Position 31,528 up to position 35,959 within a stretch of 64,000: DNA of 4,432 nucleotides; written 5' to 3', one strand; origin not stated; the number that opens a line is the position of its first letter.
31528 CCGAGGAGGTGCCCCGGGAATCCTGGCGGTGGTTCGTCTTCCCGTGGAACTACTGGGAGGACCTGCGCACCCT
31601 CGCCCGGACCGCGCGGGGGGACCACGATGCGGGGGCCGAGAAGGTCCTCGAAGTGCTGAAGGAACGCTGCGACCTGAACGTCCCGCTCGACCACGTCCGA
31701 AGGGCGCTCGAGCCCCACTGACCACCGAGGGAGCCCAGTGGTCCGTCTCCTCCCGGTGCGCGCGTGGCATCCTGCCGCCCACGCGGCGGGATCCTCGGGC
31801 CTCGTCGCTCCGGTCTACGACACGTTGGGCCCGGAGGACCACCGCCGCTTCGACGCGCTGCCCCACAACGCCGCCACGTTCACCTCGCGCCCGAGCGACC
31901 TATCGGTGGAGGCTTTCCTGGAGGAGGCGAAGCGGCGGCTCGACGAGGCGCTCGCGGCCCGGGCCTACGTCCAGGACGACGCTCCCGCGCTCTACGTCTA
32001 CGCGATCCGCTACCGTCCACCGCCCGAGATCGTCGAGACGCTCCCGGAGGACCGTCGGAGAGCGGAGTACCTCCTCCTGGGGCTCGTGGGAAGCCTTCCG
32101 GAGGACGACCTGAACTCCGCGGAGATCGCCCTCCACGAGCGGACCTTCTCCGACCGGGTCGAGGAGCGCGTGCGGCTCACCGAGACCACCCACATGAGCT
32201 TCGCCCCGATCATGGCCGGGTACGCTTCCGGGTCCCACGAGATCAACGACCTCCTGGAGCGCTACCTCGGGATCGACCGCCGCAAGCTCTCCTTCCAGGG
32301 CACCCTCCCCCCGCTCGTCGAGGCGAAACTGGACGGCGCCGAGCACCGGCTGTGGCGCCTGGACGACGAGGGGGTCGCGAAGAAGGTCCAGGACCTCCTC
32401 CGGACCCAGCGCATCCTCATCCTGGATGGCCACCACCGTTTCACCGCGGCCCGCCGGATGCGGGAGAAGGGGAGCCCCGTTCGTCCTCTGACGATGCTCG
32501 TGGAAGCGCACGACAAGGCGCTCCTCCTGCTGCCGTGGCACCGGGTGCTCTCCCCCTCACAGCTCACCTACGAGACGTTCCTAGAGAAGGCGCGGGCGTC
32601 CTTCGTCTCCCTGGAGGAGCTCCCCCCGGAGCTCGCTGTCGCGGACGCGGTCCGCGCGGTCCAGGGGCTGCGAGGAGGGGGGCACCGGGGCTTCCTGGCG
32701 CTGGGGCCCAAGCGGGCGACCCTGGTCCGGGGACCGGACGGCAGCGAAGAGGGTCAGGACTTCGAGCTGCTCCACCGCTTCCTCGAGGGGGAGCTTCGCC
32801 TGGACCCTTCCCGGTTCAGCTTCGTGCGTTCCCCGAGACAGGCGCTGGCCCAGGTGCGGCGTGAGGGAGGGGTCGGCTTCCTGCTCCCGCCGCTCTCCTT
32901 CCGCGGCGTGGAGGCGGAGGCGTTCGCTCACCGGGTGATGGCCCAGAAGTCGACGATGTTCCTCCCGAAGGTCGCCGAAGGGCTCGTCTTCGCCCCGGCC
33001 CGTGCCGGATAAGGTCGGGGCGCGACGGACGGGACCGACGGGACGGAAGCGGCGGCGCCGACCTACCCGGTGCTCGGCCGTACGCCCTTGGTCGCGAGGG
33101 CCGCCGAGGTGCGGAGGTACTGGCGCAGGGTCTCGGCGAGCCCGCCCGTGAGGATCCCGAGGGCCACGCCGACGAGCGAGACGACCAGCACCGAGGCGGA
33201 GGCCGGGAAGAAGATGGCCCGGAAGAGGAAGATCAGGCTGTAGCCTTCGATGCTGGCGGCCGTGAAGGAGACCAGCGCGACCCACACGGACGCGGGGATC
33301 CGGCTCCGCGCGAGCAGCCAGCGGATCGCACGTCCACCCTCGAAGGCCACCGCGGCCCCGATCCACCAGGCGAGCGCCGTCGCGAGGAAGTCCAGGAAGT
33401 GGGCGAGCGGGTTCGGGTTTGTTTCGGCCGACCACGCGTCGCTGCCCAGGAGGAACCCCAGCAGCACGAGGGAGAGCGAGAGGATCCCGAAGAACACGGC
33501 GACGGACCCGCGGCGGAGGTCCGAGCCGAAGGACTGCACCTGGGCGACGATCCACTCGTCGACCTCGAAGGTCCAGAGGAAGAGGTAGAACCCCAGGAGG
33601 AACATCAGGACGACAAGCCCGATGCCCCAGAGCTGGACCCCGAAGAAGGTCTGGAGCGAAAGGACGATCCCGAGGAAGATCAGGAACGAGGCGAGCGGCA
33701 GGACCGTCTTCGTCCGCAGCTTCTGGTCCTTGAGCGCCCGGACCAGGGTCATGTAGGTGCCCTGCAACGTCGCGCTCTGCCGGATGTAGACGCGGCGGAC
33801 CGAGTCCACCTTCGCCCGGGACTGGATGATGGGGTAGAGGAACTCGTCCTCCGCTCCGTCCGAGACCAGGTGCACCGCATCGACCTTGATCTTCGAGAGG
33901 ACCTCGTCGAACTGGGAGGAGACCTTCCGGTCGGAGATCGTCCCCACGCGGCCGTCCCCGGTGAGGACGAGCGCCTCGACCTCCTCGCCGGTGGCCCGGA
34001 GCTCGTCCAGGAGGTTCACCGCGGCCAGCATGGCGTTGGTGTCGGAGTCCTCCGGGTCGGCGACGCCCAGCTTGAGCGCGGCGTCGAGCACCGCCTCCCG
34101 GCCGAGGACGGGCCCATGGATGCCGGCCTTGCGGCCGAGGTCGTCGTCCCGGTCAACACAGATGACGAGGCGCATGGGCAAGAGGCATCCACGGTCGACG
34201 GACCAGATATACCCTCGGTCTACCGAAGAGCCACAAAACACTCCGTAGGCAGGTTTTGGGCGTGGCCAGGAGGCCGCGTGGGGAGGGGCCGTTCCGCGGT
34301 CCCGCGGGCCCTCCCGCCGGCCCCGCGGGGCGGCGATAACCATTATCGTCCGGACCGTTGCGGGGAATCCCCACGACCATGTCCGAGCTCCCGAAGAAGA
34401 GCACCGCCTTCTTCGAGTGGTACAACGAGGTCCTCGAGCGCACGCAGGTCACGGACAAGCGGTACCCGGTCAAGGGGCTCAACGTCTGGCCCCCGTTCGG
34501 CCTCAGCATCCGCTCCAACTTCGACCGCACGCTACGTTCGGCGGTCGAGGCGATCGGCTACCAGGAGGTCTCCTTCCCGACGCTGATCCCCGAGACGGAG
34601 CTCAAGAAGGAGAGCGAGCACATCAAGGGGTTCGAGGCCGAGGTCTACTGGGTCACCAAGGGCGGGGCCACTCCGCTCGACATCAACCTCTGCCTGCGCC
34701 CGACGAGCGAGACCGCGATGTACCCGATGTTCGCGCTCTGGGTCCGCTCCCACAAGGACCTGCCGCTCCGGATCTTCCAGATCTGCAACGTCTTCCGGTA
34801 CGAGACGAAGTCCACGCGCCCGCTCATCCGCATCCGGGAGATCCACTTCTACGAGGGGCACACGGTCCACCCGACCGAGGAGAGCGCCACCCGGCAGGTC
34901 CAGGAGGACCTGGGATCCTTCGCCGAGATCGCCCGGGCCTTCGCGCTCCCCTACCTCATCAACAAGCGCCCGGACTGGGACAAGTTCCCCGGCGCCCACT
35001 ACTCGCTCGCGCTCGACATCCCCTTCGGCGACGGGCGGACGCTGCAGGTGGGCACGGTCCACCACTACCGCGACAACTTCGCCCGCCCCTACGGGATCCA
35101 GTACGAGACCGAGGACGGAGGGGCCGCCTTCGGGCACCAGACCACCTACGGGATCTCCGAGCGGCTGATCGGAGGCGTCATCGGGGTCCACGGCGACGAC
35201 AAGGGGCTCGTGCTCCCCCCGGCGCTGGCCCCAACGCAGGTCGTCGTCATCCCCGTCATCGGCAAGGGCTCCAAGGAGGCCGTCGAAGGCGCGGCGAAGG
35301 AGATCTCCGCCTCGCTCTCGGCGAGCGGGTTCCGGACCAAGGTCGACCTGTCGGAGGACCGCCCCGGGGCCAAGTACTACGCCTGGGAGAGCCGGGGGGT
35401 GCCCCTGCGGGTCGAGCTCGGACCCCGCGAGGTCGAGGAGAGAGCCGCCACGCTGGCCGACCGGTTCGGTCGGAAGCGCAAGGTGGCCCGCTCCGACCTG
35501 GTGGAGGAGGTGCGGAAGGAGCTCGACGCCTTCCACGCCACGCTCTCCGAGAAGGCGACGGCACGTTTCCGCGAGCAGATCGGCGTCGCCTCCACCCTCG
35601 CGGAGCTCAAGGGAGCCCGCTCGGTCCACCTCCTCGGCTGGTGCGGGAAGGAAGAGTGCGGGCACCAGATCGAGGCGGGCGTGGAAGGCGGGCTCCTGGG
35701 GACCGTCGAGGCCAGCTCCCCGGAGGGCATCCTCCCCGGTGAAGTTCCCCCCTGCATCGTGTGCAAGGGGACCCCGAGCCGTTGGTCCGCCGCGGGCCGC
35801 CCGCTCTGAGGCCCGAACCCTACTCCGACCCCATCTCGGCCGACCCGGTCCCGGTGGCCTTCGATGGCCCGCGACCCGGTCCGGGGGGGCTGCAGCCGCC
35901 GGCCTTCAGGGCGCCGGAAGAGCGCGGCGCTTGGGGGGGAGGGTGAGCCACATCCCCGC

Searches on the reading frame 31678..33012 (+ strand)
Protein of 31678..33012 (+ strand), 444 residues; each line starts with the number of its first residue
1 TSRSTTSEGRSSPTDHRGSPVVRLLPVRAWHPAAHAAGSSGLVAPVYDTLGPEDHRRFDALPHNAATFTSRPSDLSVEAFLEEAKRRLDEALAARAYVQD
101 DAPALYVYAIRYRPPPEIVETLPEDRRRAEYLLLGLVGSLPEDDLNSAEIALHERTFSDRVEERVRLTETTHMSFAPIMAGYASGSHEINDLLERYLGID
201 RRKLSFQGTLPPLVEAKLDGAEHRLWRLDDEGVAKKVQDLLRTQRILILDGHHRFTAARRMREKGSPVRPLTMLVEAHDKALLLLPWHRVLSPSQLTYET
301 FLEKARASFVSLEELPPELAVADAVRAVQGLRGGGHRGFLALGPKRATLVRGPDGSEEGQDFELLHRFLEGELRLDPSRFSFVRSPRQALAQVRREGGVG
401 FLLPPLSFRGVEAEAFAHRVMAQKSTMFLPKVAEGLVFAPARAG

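Call 14: search_protein_families(library=pfam, proteins=[window:31678-33012:+], max_evalue=0.001)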
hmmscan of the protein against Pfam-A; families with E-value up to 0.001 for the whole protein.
window:31678-33012:+ (444 aa): 1 family
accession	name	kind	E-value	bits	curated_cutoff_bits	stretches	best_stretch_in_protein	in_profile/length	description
PF06245.16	DUF1015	-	4.9e-38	131.3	25.8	1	24-311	1-284/325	Protein of unknown function (DUF1015)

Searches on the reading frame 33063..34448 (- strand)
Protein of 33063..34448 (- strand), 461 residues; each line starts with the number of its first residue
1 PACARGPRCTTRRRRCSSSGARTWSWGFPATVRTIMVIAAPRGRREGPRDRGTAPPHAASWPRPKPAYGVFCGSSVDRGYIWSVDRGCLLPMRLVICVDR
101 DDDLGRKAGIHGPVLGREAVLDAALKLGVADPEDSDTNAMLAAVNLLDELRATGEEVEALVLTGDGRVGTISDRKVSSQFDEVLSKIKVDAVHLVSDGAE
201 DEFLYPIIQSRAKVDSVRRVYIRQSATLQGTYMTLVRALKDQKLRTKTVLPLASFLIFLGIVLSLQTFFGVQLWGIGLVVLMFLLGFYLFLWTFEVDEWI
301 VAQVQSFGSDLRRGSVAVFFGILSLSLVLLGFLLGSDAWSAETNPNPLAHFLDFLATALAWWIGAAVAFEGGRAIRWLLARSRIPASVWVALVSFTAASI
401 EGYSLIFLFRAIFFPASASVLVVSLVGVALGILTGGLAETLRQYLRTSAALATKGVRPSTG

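Call 13: search_protein_families(library=pfam, proteins=[window:33063-34448:-], max_evalue=0.001)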
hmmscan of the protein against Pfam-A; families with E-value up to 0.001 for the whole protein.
window:33063-34448:- (461 aa): 1 family
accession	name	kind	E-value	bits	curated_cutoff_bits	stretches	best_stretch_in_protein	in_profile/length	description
PF04123.18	DUF373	-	5.7e-86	289.4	28.3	1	94-425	3-327/335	Domain of unknown function (DUF373)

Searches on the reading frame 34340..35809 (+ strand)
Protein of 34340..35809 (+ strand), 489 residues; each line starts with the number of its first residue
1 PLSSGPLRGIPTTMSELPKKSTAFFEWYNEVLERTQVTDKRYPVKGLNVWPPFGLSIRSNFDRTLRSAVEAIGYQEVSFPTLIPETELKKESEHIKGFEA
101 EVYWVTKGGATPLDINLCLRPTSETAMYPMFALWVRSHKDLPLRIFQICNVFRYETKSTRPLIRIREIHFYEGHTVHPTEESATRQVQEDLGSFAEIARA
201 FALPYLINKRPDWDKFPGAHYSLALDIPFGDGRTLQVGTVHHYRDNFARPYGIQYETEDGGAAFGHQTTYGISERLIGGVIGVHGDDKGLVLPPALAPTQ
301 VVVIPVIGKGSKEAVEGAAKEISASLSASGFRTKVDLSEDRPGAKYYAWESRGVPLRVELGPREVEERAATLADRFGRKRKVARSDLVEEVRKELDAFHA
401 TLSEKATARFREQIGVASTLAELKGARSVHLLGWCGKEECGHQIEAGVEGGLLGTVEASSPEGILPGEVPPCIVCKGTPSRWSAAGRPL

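Call 13: search_protein_families(library=pfam, proteins=[window:34340-35809:+], max_evalue=0.001)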
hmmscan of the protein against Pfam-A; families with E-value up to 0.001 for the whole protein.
window:34340-35809:+ (489 aa): 3 families
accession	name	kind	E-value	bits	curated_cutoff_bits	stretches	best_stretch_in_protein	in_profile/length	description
PF00587.30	tRNA-synt_2b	-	4.7e-27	95.6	29.3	1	112-281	6-176/179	tRNA synthetase class II core domain (G, H, P, S and T)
PF03129.25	HGTP_anticodon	-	1.8e-19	70.1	21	1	300-393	1-93/94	Anticodon binding domain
PF09180.16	ProRS-C_1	-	0.00039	20.9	31.5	0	429-487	13-69/71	Prolyl-tRNA synthetase, C-terminal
